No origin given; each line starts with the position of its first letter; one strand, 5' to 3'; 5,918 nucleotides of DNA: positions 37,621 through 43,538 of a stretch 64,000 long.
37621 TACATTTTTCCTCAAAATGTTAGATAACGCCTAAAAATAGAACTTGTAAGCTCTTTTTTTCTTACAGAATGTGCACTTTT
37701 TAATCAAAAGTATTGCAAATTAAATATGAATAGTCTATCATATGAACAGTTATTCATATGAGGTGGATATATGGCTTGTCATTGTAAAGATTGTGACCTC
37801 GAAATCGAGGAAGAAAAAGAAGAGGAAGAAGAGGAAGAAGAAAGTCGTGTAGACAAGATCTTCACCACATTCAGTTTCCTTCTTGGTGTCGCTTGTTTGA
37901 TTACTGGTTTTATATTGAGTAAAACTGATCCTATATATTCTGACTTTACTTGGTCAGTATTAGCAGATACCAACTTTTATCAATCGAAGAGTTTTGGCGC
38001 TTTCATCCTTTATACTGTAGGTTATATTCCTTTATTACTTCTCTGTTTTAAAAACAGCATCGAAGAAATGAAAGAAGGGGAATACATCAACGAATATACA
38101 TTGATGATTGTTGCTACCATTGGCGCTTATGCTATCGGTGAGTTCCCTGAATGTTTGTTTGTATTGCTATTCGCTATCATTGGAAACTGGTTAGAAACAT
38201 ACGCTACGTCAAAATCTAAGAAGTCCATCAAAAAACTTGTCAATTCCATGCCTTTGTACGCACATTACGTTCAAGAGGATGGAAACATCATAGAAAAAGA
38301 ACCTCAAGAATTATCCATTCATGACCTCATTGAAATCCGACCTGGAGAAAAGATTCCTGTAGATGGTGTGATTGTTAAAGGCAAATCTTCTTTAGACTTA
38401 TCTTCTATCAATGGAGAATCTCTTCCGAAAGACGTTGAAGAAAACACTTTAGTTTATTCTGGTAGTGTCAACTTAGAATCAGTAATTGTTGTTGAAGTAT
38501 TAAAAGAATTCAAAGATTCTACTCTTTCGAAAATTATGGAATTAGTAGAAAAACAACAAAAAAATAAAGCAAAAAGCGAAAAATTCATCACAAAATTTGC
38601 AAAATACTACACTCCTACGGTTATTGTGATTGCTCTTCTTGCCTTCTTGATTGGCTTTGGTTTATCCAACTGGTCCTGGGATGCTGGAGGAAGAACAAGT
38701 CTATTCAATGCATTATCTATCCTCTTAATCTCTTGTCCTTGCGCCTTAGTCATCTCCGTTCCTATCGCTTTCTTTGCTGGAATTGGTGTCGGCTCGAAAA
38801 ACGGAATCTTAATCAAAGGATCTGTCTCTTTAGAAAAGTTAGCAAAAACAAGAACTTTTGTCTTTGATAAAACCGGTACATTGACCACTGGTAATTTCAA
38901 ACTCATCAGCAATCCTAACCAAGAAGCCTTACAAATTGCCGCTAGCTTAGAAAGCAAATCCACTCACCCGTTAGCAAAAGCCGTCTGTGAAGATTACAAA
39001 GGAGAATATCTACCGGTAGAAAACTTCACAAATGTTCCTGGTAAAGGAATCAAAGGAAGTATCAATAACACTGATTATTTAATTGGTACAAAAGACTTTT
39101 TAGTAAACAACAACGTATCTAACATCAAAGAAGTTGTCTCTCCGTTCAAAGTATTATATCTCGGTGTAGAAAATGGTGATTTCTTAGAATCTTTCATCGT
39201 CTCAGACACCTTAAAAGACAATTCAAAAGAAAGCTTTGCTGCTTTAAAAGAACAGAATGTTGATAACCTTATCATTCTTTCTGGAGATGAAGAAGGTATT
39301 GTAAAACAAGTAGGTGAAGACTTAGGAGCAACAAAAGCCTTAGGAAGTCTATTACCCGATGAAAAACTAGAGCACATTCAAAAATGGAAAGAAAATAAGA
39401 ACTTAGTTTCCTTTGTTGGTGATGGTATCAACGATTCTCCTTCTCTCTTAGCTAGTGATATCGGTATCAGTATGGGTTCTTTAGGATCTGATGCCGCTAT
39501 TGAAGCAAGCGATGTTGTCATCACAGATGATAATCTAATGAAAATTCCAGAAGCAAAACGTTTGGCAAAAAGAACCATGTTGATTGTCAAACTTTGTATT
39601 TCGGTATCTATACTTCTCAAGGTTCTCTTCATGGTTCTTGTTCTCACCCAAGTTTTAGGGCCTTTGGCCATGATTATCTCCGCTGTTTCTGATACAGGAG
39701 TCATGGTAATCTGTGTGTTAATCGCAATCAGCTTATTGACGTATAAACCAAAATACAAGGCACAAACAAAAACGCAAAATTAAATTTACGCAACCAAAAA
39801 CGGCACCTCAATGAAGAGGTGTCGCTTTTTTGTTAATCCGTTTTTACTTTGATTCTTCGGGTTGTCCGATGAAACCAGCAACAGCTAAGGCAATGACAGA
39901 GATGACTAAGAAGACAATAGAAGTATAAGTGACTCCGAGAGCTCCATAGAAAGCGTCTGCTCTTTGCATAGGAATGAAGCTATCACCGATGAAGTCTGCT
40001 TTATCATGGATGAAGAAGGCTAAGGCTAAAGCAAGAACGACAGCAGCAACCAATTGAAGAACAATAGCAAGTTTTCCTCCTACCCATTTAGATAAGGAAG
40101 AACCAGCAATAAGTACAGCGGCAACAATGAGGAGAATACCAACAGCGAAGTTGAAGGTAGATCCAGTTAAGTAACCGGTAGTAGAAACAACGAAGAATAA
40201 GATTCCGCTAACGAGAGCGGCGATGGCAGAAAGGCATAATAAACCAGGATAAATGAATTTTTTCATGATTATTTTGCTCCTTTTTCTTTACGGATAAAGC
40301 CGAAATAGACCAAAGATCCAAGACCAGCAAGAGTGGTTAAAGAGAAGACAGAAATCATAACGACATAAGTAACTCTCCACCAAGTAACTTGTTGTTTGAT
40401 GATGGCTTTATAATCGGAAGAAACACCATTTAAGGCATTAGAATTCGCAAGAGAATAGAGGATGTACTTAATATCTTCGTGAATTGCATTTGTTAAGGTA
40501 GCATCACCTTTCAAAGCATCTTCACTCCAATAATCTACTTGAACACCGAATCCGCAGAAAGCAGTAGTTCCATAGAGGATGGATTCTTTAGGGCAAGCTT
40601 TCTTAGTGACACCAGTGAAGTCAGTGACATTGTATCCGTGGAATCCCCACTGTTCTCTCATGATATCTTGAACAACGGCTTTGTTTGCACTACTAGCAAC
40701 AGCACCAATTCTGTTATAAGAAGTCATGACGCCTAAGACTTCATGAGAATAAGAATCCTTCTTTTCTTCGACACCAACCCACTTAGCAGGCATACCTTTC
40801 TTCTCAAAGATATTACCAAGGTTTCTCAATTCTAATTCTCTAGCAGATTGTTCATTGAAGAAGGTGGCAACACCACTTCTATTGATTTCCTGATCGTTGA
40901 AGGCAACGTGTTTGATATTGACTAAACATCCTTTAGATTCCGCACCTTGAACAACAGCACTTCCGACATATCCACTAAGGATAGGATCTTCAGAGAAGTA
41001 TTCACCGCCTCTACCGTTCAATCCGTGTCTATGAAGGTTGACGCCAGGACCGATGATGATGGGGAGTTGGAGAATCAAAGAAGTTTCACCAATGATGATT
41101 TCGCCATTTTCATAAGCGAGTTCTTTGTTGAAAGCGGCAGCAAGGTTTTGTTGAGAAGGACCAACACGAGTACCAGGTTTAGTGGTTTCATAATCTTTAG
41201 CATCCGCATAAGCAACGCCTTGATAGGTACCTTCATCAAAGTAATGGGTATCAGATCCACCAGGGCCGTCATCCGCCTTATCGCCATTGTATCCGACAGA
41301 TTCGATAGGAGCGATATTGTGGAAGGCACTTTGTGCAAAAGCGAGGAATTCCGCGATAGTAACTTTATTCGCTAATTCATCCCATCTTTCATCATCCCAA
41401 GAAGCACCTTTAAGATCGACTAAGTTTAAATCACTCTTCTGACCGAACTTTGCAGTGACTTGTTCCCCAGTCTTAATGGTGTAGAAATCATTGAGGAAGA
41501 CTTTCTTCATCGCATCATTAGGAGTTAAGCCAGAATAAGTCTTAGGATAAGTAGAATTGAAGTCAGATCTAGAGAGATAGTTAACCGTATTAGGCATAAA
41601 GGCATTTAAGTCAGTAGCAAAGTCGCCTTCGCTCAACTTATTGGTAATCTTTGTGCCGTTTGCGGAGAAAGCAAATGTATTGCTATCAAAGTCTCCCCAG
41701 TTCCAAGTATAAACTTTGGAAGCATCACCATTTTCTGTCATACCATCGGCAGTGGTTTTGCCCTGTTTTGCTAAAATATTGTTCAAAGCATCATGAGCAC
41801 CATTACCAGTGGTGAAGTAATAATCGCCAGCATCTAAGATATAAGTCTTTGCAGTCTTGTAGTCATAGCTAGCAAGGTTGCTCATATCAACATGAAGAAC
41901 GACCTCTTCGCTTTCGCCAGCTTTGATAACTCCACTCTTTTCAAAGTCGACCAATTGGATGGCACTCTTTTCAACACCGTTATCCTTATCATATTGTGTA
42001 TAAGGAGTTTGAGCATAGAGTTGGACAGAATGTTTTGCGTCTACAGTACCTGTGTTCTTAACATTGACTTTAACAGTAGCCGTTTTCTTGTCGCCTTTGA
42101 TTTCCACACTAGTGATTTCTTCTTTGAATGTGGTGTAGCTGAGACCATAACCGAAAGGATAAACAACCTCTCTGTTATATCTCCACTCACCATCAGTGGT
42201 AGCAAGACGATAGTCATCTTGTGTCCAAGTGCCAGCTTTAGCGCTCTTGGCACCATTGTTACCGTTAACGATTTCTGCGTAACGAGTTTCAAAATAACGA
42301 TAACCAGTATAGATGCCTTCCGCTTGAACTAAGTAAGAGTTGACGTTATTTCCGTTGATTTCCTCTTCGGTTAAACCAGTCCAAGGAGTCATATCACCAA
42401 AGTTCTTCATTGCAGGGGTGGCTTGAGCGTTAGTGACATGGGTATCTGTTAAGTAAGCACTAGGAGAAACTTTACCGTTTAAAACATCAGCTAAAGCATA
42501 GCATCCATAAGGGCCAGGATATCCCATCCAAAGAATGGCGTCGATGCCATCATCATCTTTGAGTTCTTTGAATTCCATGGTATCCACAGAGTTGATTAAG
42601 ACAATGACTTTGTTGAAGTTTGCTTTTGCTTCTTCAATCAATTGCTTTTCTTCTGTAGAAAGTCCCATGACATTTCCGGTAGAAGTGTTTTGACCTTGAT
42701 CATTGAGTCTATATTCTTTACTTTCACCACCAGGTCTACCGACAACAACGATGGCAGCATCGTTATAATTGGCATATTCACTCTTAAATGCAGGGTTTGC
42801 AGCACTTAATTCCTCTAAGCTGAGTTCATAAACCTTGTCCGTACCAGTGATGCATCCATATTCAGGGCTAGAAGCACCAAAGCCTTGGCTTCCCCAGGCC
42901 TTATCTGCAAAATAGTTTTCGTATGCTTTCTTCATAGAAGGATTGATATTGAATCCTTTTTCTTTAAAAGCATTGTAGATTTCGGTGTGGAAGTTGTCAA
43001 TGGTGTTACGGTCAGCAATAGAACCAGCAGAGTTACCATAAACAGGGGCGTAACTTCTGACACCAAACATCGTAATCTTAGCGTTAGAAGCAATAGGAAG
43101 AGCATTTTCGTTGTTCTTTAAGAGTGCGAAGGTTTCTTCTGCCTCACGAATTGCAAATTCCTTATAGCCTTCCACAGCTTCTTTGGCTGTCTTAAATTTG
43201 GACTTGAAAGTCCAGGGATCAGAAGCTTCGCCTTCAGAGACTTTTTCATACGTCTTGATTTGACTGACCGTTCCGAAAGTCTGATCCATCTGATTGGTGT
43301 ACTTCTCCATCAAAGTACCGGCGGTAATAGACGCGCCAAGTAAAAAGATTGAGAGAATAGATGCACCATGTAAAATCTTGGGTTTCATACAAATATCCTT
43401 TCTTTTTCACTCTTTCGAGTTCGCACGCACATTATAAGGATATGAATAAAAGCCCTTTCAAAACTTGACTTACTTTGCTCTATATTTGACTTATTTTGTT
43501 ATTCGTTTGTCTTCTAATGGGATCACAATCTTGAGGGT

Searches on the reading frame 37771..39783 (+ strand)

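Call 91: search_protein_families(library=pfam, proteins=[window:37771-39783:+], max_evalue=0.0001)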
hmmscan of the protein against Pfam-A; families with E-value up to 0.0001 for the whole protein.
window:37771-39783:+ (670 aa): 2 families
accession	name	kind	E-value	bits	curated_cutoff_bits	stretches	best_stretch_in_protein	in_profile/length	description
PF00122.25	E1-E2_ATPase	-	1.3e-49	168.7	28.1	1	165-343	8-180/181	E1-E2 ATPase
PF00702.32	Hydrolase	-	1.3e-23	84.8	26.4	1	361-561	2-189/191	haloacid dehalogenase-like hydrolase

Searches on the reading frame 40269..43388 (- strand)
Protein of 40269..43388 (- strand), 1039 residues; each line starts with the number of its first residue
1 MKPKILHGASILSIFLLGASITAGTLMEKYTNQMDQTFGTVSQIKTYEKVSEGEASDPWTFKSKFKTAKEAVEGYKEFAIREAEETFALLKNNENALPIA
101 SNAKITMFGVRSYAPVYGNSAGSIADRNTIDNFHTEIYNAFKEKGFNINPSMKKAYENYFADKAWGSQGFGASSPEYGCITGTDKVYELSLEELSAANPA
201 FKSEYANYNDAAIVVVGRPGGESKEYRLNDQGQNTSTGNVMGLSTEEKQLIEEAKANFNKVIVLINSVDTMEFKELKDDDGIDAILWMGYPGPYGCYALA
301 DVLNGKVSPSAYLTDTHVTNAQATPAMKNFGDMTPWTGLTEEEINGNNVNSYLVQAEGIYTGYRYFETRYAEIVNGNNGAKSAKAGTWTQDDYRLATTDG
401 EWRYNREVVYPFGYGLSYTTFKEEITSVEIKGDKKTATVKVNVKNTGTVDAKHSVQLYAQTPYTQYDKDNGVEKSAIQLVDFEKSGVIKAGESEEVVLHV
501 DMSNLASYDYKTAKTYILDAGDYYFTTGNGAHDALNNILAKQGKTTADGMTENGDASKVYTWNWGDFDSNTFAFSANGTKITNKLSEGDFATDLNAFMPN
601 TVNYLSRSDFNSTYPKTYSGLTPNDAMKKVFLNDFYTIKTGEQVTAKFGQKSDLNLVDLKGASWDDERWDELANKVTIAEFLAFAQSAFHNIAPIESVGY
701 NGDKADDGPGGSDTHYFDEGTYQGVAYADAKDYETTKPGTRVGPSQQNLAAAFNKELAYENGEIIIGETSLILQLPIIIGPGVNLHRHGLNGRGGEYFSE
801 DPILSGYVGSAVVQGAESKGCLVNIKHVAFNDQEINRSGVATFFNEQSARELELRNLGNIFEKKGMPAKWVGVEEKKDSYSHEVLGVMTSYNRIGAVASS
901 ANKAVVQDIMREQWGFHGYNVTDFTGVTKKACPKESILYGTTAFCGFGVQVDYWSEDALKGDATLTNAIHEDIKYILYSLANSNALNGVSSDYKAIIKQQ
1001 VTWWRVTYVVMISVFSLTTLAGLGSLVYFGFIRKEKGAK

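Call 91: search_protein_families(library=pfam, proteins=[window:40269-43388:-], max_evalue=0.0001)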
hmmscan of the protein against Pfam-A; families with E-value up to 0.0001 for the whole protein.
window:40269-43388:- (1039 aa): 3 families
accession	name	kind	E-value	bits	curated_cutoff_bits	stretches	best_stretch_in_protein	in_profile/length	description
PF01915.27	Glyco_hydro_3_C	-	3.6e-25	89.5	31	1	89-343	3-185/200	Glycosyl hydrolase family 3 C-terminal domain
PF00933.27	Glyco_hydro_3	-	1.7e-13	51.1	27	1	743-929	85-257/316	Glycosyl hydrolase family 3 N terminal domain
PF14310.12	Fn3-like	-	2e-08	34.7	25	1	454-529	2-69/71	Fibronectin type III-like domain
